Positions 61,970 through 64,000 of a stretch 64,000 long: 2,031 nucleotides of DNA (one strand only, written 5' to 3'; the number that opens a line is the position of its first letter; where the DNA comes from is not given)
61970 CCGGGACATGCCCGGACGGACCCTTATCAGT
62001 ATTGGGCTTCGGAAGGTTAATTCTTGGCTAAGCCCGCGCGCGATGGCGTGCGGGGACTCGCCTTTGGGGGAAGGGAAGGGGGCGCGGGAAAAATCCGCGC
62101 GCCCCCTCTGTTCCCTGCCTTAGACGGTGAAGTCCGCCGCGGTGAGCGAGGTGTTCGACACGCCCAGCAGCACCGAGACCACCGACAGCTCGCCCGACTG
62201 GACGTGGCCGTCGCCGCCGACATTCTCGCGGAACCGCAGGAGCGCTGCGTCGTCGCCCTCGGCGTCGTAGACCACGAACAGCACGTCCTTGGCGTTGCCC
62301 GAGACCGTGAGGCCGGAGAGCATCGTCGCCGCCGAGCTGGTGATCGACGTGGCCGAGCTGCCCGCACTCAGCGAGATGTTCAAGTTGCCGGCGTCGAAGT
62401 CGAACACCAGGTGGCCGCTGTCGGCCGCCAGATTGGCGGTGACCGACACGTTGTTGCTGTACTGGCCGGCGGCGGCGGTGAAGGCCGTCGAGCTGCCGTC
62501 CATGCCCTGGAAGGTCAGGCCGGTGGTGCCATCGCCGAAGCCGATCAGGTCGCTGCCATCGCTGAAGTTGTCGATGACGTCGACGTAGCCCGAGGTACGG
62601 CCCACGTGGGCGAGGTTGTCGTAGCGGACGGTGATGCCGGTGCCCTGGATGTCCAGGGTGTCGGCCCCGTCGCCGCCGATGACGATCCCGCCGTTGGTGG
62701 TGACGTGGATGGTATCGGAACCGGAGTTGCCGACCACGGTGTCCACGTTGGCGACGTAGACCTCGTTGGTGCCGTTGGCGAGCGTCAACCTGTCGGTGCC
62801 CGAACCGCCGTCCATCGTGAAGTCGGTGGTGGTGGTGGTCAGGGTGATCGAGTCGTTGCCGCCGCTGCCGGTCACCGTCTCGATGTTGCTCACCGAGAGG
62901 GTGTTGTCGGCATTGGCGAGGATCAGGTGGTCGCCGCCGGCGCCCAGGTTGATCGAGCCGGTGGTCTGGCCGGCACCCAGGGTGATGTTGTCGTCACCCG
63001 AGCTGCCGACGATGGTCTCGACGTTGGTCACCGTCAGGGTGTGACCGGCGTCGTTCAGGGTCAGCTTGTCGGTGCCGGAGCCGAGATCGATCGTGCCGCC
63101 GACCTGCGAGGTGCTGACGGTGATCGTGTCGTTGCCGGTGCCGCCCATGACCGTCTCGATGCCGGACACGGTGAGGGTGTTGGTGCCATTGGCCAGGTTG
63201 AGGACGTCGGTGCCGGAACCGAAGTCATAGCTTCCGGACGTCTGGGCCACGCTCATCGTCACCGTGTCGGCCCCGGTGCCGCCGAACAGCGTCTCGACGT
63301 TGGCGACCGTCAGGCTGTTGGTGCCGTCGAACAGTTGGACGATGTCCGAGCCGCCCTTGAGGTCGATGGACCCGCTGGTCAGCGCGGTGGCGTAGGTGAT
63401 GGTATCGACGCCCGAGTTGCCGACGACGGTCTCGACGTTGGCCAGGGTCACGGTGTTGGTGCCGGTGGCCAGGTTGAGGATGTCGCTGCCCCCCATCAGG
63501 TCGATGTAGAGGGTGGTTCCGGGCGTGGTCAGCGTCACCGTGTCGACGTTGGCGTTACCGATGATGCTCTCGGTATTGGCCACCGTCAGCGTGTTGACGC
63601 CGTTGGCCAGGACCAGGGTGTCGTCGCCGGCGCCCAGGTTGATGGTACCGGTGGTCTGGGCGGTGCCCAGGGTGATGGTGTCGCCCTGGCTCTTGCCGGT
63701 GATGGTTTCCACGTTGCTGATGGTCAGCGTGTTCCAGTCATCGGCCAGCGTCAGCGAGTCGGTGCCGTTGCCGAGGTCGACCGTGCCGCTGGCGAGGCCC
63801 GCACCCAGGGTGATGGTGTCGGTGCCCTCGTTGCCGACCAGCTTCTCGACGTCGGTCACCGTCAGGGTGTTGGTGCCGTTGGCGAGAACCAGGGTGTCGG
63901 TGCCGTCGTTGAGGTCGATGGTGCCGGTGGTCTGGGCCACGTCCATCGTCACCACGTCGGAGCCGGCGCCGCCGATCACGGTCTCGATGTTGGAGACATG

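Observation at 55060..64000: Candidate glycosylation-coupled type I secretion module: RTX-like repeat substrate, PrtD-type ABC, HlyD, HMW1C-like GT41, MT-TPR-GT9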

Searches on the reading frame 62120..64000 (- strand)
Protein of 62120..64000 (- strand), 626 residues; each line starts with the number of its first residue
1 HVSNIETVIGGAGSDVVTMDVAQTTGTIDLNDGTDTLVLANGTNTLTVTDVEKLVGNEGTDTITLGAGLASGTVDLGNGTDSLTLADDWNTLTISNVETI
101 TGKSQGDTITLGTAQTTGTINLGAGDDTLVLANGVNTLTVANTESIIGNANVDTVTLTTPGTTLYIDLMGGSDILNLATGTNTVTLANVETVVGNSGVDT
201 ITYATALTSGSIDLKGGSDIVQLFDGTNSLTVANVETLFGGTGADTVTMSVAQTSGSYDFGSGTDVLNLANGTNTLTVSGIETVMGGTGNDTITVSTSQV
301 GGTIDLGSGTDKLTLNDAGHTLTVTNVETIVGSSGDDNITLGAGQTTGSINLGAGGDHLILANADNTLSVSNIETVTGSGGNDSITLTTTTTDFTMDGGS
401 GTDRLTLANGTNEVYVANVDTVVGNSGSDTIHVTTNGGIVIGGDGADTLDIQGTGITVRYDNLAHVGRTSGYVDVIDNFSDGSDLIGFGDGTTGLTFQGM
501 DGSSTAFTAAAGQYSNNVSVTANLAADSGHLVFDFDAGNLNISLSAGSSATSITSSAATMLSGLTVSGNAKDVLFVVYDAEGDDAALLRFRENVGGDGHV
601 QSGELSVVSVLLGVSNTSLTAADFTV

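Call 5: search_protein_families(library=pfam, proteins=[window:62120-64000:-], max_evalue=0.01)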
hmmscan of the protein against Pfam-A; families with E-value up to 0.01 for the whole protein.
window:62120-64000:- (626 aa): 0 families

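Call 6: search_protein_families(library=ncbifam, proteins=[window:62120-64000:-], max_evalue=0.01)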
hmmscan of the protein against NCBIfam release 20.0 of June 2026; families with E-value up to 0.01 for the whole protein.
window:62120-64000:- (626 aa): 1 family
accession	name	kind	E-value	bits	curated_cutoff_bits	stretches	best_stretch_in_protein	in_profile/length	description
NF046115.1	Ca_rpt_SMc04171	equivalog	3e-07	29.9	625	1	7-272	155-379/574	SMc04171 family calcium-binding repeat protein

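Call 25: find_homologous_proteins(query=window:62120-63997:-, max_evalue=1e-10)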
Query window:62120-63997:- (625 aa): 75 proteins with E <= 1e-10 among 8000 candidates.
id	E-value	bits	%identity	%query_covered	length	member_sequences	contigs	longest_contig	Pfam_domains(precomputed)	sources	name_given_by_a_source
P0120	6.4e-117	410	44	71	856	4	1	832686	PF00648.28,PF00353.26,PF11378.14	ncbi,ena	-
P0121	1.9e-95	339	47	64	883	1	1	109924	PF00648.28,PF11378.14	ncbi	-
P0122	2.8e-94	335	43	69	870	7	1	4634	PF00648.28,PF00353.26,PF11378.14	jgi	jgi:Ca2+-binding RTX toxin-like protein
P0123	4.4e-88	315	44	72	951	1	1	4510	PF00648.28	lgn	-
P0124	1.0e-85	307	48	64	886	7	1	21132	PF00648.28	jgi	jgi:Ca2+-binding RTX toxin-like protein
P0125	2.4e-83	299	43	72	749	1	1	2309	PF00353.26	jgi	jgi:Ca2+-binding RTX toxin-like protein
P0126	2.8e-82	296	39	74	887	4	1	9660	PF00648.28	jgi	jgi:Ca2+-binding RTX toxin-like protein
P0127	1.1e-77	280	45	65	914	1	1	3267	PF00648.28,PF11378.14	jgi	jgi:Calpain family cysteine protease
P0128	3.9e-76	275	47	64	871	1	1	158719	PF00648.28,PF00353.26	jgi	jgi:Ca2+-binding RTX toxin-like protein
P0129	1.1e-73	267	36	72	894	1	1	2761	PF08548.18,PF00353.26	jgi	jgi:Ca2+-binding RTX toxin-like protein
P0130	3.7e-69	252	42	74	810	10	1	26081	PF00648.28,PF00353.26,PF11378.14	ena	-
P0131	7.0e-67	245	38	84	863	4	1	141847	PF08548.18,PF00353.26,PF16841.12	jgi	jgi:Ca2+-binding RTX toxin-like protein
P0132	7.1e-67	245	33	69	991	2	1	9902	-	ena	-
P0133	2.7e-65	239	34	69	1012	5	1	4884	PF00353.26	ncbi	-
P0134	8.2e-59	218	47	54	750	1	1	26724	PF00353.26,PF11378.14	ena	-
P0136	9.0e-56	208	46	53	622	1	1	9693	PF00648.28,PF00353.26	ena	-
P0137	2.9e-52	196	45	54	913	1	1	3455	PF00648.28,PF00353.26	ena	-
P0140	1.0e-49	188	40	76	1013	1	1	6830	PF17963.8,PF17892.8,PF17803.8,PF00353.26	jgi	jgi:VCBS repeat-containing protein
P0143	2.7e-44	170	32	84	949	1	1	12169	PF00353.26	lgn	-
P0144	2.1e-42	164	37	68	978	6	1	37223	PF13385.14,PF02210.32,PF00353.26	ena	-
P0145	3.9e-42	163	44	29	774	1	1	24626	PF08548.18,PF00648.28,PF00353.26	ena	-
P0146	6.5e-40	156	42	54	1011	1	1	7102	PF04773.19,PF00353.26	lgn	-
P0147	7.2e-40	156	52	35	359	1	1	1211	PF00353.26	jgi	jgi:Ca2+-binding RTX toxin-like protein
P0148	1.9e-38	151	49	36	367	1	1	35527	PF00353.26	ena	-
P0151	1.5e-35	141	49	33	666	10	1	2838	PF00648.28,PF00353.26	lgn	-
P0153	2.1e-34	137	34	64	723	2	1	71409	PF00353.26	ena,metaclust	metaclust:\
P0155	7.5e-34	136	42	32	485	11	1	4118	PF00648.28,PF00353.26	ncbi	ncbi:MAG: C2 family cysteine protease [Acetobacteraceae bacterium]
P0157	4.1e-33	133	50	35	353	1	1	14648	PF00353.26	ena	-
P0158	1.8e-32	131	48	32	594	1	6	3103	PF00648.28,PF00353.26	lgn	-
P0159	5.0e-32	130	45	34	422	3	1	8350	PF00353.26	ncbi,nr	ncbi:MAG TPA: calcium-binding protein, partial [Acetobacteraceae bacterium]|nr:calcium-binding prote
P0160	1.8e-31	128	35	62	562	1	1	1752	PF00353.26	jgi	-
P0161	5.9e-31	126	42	41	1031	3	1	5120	PF00353.26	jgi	jgi:Ca2+-binding RTX toxin-like protein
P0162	6.9e-30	123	35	48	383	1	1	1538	PF00353.26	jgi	jgi:Ca2+-binding RTX toxin-like protein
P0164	6.5e-28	116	41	43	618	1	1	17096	PF00353.26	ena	-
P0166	1.9e-27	115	40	53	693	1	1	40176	PF17963.8,PF17892.8,PF17803.8,PF00353.26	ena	-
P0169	6.6e-27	113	36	54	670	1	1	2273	PF13229.13,PF08548.18,PF00353.26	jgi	jgi:Ca2+-binding RTX toxin-like protein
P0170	1.7e-25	108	43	35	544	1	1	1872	PF08548.18,PF00353.26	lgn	-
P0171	7.2e-25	106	35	71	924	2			PF08548.18,PF00353.26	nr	nr:hypothetical protein [Bradyrhizobium canariense]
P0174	1.4e-22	98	37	66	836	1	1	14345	PF17963.8,PF17892.8,PF00353.26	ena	-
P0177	2.8e-20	91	38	51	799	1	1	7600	PF00353.26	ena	-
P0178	1.6e-19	88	30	98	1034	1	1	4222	PF00353.26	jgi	-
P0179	4.5e-19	87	39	28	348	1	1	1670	PF00353.26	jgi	-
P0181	6.9e-17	80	37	49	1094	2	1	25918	PF17963.8,PF17892.8,PF17803.8,PF16184.12,PF00353.26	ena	-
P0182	7.1e-17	80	40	44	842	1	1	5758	PF00353.26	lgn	-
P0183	7.7e-17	79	35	46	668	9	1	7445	PF00353.26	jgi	-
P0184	3.1e-16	78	36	70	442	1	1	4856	PF00353.26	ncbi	ncbi:MAG: calcium-binding protein, partial [Rhodospirillales bacterium]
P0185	5.2e-16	77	34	47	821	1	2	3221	PF00353.26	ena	-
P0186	1.7e-15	75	48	25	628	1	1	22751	PF00353.26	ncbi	-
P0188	3.5e-15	74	47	24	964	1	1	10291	PF04773.19,PF00353.26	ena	-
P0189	3.8e-15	74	33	77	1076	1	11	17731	PF08548.18,PF13688.13,PF00353.26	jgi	jgi:Ca2+-binding RTX toxin-like protein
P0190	2.8e-14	71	33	70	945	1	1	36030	PF14252.12,PF00353.26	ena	-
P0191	1.2e-13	69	33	61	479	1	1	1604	PF00353.26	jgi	-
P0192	1.3e-13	69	29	79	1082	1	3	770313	PF04773.19,PF00353.26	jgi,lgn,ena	-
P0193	3.6e-12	64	33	63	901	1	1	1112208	PF00353.26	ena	-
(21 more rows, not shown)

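Call 53: find_encoding_contigs(protein=P0120, flank=10000, max_places=1)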
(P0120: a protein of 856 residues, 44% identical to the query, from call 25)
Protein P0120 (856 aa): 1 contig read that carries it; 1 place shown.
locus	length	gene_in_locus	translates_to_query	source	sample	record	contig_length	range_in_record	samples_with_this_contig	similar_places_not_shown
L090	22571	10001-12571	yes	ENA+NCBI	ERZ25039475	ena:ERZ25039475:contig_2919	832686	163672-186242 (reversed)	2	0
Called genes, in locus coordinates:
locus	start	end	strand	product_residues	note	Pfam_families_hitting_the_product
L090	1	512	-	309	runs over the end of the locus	PF02653:BPD_transp_2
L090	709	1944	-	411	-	PF13433:Peripla_BP_5 (weak), PF13458:Peripla_BP_6, PF01094:ANF_receptor, PF13433:Peripla_BP_5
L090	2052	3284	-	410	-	PF13433:Peripla_BP_5, PF13458:Peripla_BP_6, PF01094:ANF_receptor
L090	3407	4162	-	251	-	PF06267:DUF1028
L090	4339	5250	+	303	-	PF24684:Vgb_lyase (faint), PF01436:NHL (faint), PF08450:SGL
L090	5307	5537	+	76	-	PF05532:CsbD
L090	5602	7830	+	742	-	PF02922:CBM_48, PF00128:Alpha-amylase, PF21331:Isoamylase_C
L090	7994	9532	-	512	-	PF00496:SBP_bac_5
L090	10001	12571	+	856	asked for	PF00648:Peptidase_C2, PF00353:HemolysinCabind (faint), PF11378:DUF3181 (faint)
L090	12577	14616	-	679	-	PF05378:Hydant_A_N, PF01968:Hydantoinase_A, PF19278:Hydant_A_C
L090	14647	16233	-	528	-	PF02538:Hydantoinase_B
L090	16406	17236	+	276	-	PF01370:Epimerase (faint), PF13460:NAD_binding_10 (weak)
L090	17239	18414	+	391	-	PF01546:Peptidase_M20, PF07687:M20_dimer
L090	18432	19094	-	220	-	PF00528:BPD_transp_1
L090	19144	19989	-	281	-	PF00497:SBP_bac_3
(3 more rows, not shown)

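Call 54: find_encoding_contigs(protein=P0121, flank=10000, max_places=1)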
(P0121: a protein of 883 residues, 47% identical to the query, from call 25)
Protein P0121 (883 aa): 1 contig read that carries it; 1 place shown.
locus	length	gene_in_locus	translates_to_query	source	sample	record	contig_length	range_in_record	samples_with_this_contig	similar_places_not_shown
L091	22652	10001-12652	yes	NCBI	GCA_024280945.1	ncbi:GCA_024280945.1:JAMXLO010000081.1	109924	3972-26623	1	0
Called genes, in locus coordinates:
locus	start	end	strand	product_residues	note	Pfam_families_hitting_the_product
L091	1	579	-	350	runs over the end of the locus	PF01208:URO-D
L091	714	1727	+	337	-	PF03618:Kinase-PPPase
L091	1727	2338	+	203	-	PF02545:Maf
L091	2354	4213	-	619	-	PF05524:PEP-utilisers_N, PF00391:PEP-utilizers, PF02896:PEP-utilizers_C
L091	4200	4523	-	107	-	PF00381:PTS-HPr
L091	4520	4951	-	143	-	PF03610:EIIA-man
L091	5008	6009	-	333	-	PF03668:RapZ-like_N, PF22740:PapZ_C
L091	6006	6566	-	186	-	PF07475:Hpr_kinase_C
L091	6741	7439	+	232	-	PF00291:PALP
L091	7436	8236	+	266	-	PF00378:ECH_1, PF16113:ECH_2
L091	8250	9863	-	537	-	PF12831:FAD_oxidored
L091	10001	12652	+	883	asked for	PF00648:Peptidase_C2, PF11378:DUF3181 (faint)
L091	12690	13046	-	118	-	PF13473:Cupredoxin_1, PF00127:Copper-bind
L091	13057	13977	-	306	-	PF00149:Metallophos, PF12850:Metallophos_2 (faint)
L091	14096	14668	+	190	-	PF04542:Sigma70_r2, PF08281:Sigma70_r4_2, PF04545:Sigma70_r4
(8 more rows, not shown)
